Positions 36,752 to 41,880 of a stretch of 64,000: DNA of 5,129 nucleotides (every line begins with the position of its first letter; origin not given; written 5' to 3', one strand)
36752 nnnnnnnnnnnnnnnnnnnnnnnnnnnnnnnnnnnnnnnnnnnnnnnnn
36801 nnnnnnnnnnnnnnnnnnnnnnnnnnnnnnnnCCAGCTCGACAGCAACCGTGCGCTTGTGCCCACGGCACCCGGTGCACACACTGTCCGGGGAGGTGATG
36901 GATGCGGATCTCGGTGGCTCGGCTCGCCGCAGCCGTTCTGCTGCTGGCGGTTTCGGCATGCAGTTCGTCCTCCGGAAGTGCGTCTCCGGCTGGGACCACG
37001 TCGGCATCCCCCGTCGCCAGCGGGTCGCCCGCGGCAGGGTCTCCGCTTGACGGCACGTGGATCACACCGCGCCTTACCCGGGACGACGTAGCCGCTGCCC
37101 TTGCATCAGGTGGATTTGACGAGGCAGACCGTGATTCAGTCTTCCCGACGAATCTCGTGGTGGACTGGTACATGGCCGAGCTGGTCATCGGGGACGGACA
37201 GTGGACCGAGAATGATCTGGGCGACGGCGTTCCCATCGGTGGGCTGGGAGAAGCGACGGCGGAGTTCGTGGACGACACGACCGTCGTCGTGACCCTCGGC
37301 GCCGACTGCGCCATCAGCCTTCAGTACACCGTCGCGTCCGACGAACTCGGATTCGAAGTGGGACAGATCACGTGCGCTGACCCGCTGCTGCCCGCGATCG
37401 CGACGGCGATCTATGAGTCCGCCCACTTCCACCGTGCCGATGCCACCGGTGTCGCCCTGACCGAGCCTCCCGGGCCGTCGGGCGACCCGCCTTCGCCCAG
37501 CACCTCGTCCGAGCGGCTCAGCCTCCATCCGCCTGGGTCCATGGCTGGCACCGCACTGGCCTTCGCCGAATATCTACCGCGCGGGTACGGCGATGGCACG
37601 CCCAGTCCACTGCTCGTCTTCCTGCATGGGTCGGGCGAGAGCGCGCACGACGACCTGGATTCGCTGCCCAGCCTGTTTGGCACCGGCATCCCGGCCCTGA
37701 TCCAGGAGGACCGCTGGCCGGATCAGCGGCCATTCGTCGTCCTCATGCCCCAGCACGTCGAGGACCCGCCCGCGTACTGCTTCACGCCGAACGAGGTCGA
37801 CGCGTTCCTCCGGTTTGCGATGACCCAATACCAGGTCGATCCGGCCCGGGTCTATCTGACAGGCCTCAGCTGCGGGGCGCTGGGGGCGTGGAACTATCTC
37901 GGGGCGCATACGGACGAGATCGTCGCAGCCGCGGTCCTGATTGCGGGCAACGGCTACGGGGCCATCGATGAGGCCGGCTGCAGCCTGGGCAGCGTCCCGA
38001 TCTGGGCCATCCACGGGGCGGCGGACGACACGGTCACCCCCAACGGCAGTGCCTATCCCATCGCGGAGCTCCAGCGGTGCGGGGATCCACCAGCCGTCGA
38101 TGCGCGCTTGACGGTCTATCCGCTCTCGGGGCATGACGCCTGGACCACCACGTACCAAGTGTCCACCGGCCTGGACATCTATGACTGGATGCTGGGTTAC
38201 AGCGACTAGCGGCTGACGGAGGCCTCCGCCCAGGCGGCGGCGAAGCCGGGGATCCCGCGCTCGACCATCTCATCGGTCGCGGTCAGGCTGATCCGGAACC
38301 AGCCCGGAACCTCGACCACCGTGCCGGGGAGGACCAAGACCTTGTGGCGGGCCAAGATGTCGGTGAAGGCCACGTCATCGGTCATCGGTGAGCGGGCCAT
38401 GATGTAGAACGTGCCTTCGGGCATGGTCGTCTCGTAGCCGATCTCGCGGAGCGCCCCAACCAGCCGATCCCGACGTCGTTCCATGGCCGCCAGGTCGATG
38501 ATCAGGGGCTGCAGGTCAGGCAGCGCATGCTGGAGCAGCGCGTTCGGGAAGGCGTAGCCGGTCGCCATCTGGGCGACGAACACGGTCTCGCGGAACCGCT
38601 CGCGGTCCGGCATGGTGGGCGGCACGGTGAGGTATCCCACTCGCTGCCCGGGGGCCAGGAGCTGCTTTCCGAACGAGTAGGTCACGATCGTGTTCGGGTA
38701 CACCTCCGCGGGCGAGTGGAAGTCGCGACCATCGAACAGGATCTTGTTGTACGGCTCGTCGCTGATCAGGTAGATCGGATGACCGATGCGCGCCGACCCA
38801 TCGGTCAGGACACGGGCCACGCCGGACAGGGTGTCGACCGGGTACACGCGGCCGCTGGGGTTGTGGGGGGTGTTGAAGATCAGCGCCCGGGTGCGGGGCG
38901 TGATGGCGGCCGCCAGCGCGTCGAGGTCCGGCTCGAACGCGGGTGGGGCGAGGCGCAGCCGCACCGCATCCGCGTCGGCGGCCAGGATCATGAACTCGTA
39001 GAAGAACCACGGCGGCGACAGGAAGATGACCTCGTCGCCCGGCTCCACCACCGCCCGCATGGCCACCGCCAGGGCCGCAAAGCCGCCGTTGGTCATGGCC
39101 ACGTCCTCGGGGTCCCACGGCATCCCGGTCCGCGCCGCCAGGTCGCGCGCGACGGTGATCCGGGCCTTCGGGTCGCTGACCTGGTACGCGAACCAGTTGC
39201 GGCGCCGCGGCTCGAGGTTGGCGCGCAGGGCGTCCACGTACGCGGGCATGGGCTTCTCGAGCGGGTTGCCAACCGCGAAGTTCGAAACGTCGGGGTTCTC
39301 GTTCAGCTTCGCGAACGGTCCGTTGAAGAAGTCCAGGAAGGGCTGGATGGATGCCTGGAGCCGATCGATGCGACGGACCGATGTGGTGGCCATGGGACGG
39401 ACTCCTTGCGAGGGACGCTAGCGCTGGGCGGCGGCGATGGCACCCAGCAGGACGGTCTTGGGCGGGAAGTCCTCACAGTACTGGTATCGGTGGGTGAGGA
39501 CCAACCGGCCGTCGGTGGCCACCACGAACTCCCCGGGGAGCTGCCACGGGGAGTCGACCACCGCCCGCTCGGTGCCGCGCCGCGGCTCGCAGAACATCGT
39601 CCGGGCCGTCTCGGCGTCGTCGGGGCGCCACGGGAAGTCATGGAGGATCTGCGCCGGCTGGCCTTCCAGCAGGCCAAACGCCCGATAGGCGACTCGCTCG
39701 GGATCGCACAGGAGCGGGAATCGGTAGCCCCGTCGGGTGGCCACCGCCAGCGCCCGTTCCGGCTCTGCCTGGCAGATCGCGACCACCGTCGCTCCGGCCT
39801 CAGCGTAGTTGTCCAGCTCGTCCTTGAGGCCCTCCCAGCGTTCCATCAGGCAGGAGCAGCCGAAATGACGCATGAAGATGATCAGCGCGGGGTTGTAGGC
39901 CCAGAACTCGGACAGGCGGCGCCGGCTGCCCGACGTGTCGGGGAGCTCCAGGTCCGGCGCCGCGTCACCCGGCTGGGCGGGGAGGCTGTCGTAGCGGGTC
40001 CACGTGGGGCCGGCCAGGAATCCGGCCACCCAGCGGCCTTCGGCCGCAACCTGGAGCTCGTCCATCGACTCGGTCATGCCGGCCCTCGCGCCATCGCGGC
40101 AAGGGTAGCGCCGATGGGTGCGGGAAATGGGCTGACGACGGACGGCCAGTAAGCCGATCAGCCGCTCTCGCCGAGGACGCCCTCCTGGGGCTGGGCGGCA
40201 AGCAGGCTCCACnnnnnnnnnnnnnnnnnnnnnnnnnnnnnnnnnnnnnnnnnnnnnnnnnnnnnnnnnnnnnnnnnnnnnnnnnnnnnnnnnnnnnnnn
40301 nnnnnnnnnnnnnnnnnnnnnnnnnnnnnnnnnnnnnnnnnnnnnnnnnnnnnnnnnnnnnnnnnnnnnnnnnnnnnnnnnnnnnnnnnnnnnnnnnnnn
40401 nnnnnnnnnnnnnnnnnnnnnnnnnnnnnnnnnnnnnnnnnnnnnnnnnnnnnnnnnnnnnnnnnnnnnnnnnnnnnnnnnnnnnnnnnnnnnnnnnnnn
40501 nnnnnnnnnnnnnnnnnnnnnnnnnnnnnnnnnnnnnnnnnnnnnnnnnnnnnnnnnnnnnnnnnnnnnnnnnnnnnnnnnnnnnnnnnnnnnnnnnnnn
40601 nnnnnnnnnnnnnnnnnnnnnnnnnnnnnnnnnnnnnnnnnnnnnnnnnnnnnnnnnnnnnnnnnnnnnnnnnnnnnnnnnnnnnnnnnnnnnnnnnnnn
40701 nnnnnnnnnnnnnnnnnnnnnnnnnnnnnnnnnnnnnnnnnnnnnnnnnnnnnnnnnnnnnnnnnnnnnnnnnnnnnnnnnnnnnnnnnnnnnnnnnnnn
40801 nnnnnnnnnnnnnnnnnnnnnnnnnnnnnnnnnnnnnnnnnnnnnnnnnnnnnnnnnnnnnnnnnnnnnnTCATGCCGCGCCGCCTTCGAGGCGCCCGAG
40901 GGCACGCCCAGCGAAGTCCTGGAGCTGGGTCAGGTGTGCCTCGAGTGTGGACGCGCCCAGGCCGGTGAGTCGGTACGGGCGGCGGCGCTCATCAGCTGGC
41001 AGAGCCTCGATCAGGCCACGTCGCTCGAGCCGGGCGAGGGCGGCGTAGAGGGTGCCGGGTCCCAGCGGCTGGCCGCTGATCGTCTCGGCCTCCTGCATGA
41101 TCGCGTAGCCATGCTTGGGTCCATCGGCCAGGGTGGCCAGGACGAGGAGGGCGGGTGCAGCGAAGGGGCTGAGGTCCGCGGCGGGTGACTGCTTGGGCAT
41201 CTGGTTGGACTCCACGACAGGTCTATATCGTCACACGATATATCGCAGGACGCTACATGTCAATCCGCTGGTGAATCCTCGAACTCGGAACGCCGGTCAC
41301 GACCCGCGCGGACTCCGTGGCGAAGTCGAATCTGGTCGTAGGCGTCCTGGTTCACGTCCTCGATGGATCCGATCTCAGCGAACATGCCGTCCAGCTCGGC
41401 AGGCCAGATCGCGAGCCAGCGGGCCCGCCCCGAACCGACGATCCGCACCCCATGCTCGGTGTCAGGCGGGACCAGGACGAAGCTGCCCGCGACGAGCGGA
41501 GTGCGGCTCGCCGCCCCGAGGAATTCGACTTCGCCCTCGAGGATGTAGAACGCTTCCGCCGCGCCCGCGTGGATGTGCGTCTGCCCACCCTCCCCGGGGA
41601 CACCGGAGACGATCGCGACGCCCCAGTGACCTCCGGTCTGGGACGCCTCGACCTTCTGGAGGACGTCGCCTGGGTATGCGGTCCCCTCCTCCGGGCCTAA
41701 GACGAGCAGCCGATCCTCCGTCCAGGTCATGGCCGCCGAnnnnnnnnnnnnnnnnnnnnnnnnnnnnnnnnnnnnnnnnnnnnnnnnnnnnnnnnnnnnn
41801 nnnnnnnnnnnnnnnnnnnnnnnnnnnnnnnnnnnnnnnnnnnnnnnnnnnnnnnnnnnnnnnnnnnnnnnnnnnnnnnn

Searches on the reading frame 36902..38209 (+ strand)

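Call 59: search_protein_families(library=pfam, proteins=[window:36902-38209:+], max_evalue=0.0001)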
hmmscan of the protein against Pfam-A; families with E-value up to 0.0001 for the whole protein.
window:36902-38209:+ (435 aa): 1 family
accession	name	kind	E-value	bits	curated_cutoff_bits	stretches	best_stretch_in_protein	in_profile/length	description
PF00326.27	Peptidase_S9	-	2.7e-06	27.5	22.6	0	365-433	145-209/213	Prolyl oligopeptidase family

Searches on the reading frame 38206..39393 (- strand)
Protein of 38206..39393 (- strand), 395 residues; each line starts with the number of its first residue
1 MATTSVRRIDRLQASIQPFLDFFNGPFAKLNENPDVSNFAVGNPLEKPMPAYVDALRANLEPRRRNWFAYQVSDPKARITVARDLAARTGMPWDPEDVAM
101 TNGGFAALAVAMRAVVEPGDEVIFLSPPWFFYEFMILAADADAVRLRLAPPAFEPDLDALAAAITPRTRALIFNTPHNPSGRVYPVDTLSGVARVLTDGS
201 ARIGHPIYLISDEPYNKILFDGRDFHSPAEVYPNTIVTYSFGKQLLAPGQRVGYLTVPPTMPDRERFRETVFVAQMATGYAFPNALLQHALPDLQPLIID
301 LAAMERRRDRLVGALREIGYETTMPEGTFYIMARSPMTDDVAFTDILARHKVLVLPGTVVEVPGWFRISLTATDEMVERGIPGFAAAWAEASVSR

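Call 59: search_protein_families(library=pfam, proteins=[window:38206-39393:-], max_evalue=0.0001)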
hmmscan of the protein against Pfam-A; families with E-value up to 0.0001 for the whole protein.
window:38206-39393:- (395 aa): 2 families
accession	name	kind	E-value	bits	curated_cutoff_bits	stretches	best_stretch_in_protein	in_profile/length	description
PF00155.27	Aminotran_1_2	-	1.5e-44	153.1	19.7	1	35-380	2-357/361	Aminotransferase class I and II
PF01041.23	DegT_DnrJ_EryC1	-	1.7e-06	28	19.8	1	99-172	43-117/360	DegT/DnrJ/EryC1/StrS aminotransferase family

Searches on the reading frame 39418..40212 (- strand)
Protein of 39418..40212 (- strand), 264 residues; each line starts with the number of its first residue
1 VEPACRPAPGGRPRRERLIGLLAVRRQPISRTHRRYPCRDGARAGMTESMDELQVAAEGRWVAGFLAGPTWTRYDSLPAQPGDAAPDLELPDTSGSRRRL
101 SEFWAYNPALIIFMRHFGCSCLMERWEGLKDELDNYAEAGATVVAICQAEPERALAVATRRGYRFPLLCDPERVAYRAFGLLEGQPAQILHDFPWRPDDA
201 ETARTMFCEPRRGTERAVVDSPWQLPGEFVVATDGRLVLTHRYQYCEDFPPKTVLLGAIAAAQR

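Call 59: search_protein_families(library=pfam, proteins=[window:39418-40212:-], max_evalue=0.0001)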
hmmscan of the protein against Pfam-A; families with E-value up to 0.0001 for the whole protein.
window:39418-40212:- (264 aa): 3 families
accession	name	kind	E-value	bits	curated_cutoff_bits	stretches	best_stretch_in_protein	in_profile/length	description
PF00578.27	AhpC-TSA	-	3.8e-15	56.3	26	1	81-191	1-105/124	AhpC/TSA family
PF13911.12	AhpC-TSA_2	-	3.3e-10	40.8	27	1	129-244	2-113/114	AhpC/TSA antioxidant enzyme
PF08534.16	Redoxin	-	1.6e-05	25.2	26.6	1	80-182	1-105/148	Redoxin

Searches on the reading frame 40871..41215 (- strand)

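Call 59: search_protein_families(library=pfam, proteins=[window:40871-41215:-], max_evalue=0.0001)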
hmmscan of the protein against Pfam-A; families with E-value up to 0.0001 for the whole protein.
window:40871-41215:- (114 aa): 1 family
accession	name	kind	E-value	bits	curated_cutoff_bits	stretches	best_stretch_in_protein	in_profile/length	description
PF03551.20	PadR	-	1.4e-14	54.3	27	1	25-92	1-74/75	Transcriptional regulator PadR-like family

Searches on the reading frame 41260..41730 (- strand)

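Call 59: search_protein_families(library=pfam, proteins=[window:41260-41730:-], max_evalue=0.0001)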
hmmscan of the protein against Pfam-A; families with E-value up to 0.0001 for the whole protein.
window:41260-41730:- (156 aa): 2 families
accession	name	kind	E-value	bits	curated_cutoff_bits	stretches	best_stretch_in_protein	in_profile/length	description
PF07883.17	Cupin_2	-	6.4e-15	55.1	27.2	1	45-109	7-70/70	Cupin domain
PF02311.25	AraC_binding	-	2.8e-05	24.3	21.1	1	52-130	19-99/135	AraC-like ligand binding domain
